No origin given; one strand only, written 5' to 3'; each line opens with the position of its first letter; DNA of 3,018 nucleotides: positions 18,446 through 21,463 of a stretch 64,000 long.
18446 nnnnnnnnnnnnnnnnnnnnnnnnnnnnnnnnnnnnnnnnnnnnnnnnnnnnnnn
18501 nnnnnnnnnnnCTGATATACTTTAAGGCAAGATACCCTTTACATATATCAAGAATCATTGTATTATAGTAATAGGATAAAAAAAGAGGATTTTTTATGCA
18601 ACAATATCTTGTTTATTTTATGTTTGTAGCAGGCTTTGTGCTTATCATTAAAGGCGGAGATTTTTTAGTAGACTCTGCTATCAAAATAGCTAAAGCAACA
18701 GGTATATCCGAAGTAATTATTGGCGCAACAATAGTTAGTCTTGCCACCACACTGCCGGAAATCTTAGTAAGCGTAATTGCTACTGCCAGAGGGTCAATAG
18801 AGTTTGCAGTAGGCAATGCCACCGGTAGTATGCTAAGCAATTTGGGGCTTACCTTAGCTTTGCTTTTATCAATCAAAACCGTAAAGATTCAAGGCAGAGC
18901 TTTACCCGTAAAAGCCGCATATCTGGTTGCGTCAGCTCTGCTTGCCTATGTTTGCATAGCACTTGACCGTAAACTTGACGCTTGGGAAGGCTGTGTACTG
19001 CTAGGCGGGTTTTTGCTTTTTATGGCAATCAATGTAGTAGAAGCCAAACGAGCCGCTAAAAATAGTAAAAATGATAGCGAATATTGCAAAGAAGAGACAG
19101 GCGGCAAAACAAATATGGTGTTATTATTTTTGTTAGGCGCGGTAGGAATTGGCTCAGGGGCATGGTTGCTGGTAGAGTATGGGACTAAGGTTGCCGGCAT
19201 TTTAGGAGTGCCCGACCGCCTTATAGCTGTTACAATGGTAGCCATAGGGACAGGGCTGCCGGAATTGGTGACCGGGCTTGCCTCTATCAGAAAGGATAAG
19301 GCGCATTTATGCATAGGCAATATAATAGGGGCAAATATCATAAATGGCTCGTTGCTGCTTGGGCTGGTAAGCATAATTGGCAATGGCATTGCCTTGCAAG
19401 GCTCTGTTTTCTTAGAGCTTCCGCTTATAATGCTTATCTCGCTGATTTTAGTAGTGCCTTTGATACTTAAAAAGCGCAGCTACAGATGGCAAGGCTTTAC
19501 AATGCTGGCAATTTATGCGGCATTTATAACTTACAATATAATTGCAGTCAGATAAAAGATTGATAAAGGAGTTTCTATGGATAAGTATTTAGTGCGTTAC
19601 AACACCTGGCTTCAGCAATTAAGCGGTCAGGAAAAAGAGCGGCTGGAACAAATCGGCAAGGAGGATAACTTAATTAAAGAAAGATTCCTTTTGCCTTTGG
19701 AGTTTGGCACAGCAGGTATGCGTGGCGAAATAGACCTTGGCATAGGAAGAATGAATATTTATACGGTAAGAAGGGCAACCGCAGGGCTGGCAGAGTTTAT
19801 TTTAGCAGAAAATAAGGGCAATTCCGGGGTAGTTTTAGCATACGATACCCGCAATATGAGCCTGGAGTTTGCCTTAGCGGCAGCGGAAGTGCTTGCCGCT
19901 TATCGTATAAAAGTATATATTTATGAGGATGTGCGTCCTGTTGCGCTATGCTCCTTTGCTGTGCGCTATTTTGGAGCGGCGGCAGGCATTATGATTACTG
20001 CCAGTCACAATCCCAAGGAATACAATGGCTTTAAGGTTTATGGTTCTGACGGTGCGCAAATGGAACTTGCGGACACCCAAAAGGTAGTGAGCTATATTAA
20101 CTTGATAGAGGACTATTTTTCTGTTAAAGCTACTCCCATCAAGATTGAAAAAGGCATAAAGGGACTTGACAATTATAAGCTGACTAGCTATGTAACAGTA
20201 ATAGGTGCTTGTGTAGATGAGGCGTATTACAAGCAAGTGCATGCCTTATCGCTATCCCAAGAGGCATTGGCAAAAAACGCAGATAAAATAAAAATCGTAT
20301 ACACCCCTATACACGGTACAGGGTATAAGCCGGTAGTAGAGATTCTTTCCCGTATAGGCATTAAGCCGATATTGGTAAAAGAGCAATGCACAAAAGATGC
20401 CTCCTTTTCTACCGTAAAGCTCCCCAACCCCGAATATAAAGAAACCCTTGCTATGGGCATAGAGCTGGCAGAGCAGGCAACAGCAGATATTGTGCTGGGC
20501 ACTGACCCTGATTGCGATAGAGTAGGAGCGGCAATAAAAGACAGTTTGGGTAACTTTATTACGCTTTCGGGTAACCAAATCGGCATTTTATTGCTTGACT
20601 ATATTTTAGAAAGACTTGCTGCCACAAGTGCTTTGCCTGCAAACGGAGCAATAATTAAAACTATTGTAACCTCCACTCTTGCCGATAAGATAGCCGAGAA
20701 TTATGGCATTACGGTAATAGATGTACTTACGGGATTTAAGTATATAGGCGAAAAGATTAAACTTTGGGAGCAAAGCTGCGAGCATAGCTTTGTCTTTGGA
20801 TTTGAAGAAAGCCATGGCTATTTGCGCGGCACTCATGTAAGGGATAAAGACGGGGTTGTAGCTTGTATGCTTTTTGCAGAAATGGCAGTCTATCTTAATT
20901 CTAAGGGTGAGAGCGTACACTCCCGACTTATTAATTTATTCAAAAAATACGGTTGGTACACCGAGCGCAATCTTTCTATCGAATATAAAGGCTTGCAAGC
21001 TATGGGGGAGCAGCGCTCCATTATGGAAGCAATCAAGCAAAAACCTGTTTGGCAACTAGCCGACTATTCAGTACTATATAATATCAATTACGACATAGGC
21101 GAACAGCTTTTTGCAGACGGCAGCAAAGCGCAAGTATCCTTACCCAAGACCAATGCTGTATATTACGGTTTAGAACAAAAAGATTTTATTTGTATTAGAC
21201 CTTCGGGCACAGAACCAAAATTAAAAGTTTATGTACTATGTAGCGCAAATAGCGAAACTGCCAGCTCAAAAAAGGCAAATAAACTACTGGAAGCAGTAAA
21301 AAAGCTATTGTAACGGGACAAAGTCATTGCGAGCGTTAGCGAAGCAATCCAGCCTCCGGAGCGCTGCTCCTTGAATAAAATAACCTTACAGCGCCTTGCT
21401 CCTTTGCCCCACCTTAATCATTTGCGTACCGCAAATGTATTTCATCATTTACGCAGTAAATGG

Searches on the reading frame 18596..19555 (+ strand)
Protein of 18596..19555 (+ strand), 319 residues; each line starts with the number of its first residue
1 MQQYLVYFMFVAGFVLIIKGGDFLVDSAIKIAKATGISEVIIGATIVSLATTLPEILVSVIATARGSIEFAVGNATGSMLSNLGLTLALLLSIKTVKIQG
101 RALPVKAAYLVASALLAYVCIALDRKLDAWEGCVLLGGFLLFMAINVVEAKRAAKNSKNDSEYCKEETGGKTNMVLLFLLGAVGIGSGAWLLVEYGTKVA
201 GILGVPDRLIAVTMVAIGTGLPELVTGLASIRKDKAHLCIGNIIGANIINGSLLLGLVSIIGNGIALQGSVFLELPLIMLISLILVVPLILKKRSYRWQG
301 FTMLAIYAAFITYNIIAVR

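Call 66: search_protein_families(library=ncbifam, proteins=[window:18596-19555:+], max_evalue=1e-8)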
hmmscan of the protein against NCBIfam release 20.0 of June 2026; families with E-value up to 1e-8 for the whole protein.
window:18596-19555:+ (319 aa): 4 families
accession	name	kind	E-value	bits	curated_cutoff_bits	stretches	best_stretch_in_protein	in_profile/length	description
TIGR00367.1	TIGR00367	hypoth_equivalog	7.5e-52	176.4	179.65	1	5-310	3-312/312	calcium/sodium antiporter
NF008005.0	PRK10734.1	equivalog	4.3e-38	131.3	432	1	6-314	4-313/325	calcium/sodium antiporter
TIGR00846.1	caca2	superfamily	5e-10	38.7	317.45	0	157-311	211-368/372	calcium/proton exchanger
TIGR00927.1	2A1904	subfamily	3.5e-09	34.9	710.1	0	10-89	1051-1130/1209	K+-dependent Na+/Ca+ exchanger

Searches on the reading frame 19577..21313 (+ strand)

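Call 66: search_protein_families(library=ncbifam, proteins=[window:19577-21313:+], max_evalue=1e-8)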
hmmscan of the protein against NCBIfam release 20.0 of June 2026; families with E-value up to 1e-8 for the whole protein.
window:19577-21313:+ (578 aa): 6 families
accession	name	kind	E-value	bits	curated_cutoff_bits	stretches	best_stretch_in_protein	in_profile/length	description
TIGR03990.1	Arch_GlmM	equivalog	1.4e-45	156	439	1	43-458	4-365/444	phosphoglucosamine mutase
TIGR01455.1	glmM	equivalog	4.1e-22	78.5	447.55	1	43-469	1-377/442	phosphoglucosamine mutase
TIGR01132.1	pgm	equivalog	3.3e-21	75.3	778.05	1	41-553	40-521/546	phosphoglucomutase (alpha-D-glucose-1,6-bisphosphate-dependent)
NF007088.0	PRK09542.1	equivalog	1.5e-14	53.8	618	1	64-469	30-383/456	phosphomannomutase/phosphoglucomutase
NF005737.0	PRK07564.1-1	equivalog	6.4e-14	51.5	378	1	125-573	95-519/543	alpha-D-glucose phosphate-specific phosphoglucomutase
NF046027.1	PhglucPhmanMutPgmG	equivalog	2.3e-13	49.6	600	0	76-154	38-115/460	phosphoglucomutase/phosphomannomutase PgmG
